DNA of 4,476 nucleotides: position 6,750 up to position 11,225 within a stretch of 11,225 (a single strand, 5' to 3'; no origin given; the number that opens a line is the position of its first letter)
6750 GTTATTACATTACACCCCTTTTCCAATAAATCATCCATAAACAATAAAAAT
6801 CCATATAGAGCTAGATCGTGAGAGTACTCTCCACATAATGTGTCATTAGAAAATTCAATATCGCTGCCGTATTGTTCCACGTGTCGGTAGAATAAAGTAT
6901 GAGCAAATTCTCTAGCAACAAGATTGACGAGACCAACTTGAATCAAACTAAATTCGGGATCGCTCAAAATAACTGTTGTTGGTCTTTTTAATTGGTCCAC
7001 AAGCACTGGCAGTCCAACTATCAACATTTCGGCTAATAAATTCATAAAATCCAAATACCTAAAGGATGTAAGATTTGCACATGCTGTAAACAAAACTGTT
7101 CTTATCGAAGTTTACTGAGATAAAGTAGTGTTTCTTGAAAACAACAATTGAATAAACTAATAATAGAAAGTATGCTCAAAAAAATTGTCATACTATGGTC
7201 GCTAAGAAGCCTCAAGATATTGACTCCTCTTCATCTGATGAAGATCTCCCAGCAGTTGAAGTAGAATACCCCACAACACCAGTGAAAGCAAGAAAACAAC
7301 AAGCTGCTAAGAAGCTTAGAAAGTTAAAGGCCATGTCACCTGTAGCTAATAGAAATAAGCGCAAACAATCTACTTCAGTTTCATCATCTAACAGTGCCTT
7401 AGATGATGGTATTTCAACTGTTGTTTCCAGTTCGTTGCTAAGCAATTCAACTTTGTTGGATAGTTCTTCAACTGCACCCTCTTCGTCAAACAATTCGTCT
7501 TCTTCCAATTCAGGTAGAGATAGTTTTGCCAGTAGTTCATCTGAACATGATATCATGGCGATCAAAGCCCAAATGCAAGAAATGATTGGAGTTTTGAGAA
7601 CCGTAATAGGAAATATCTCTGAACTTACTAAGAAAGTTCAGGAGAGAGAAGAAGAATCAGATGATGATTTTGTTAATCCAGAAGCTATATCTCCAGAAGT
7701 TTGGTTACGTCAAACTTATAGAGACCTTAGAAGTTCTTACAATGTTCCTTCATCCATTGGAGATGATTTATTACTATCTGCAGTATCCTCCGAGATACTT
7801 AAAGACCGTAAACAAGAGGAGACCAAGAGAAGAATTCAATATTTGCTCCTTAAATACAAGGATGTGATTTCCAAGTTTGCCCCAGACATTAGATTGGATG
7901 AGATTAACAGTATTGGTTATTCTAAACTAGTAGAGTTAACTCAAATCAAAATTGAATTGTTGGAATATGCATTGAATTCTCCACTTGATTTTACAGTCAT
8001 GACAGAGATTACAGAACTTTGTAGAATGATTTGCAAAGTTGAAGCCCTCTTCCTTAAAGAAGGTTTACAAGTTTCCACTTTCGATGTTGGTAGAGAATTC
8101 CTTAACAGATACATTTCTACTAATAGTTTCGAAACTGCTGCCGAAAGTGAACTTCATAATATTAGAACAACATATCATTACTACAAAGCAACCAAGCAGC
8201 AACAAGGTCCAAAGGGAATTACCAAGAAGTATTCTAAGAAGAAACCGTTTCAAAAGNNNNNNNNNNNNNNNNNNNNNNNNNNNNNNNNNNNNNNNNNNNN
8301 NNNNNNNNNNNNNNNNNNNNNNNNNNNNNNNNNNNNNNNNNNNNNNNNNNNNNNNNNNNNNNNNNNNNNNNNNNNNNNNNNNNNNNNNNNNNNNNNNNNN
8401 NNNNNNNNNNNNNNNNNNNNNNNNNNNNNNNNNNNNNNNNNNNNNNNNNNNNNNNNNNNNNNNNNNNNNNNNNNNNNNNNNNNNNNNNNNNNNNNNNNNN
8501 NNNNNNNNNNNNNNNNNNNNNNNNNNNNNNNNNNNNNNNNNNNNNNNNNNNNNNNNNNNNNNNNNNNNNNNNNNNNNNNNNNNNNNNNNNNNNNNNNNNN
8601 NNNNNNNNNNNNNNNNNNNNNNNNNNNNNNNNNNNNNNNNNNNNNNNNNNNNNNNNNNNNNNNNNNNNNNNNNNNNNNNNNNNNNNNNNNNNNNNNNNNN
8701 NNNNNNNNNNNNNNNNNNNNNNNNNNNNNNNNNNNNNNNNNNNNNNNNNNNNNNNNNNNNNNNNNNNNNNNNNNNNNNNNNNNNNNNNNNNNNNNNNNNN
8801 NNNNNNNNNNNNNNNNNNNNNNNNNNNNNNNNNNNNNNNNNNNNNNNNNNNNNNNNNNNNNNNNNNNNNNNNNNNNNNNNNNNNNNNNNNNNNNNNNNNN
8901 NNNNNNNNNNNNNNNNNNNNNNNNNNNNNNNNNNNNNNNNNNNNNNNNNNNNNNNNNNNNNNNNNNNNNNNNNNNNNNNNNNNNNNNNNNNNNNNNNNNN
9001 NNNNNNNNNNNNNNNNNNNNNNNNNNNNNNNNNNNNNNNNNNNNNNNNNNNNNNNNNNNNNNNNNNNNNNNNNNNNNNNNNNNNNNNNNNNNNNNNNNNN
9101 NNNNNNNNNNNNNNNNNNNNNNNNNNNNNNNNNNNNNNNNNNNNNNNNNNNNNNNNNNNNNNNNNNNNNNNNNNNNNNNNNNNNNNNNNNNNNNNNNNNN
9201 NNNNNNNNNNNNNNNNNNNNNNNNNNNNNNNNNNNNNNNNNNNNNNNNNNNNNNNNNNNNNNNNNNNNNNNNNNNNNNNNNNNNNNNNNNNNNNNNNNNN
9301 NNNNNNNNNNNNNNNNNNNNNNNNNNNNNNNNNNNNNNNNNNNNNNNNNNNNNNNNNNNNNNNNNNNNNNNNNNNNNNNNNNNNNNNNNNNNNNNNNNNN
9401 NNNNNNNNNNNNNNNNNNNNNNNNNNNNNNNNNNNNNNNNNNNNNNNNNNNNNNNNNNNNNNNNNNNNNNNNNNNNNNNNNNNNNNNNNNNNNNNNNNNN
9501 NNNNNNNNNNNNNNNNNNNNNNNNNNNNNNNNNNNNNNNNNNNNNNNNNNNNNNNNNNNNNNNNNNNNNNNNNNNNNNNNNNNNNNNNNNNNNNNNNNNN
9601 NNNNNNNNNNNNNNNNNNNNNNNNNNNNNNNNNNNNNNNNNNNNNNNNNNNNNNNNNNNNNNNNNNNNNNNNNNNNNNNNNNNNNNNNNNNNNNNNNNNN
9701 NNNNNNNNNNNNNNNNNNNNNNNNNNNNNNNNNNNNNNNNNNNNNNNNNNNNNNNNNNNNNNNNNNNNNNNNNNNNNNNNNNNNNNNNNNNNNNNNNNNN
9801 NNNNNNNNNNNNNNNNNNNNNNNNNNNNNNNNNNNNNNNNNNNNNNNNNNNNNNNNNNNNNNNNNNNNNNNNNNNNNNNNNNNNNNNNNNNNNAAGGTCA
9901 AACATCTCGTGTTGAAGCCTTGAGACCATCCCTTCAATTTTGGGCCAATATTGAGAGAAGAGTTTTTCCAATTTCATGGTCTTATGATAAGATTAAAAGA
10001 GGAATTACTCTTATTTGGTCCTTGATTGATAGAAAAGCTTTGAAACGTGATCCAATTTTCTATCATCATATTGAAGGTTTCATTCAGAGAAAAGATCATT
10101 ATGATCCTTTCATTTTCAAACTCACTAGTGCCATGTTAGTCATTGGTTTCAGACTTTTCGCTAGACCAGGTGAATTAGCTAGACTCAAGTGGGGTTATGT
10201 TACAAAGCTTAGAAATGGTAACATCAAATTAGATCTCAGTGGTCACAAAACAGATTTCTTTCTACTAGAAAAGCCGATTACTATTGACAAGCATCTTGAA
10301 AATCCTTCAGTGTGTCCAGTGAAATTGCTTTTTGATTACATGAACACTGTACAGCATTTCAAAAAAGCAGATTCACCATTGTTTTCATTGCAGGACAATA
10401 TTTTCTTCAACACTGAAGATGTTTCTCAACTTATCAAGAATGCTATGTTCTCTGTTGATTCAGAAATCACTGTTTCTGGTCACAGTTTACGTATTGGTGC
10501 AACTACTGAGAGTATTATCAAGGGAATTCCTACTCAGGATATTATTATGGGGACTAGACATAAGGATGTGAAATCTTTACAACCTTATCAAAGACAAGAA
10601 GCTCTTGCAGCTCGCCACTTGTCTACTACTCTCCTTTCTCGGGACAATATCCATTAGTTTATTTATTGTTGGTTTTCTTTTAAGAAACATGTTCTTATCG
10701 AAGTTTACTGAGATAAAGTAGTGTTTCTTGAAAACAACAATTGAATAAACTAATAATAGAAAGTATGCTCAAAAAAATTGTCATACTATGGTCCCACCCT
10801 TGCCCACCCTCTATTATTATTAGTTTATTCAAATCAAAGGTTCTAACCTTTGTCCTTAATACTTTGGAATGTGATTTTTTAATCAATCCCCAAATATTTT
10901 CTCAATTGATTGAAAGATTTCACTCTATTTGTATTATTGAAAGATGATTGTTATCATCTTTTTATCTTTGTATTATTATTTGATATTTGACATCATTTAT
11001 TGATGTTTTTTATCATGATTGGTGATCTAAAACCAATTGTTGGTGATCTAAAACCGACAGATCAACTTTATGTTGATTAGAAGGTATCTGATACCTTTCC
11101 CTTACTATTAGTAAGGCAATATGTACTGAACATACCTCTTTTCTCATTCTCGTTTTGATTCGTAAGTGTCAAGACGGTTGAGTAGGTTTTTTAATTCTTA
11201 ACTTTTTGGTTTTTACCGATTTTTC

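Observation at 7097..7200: The repeat is bifunctional: it supplies the start codon and 5' region on the left, and the AATAAA and 3' end on the right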

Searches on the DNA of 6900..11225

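Call 72: search_rna_families(source=window, start=6900, end=11225, threshold=evalue, max_evalue=1)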
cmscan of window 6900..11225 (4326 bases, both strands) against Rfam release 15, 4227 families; matches with E-value up to 1: 1.
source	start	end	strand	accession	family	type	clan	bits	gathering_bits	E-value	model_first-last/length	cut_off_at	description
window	10352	10446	-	RF01286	snoR26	Gene; snRNA; snoRNA; CD-box;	-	23.1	47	0.75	1-94/94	no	Small nucleolar RNA snoR26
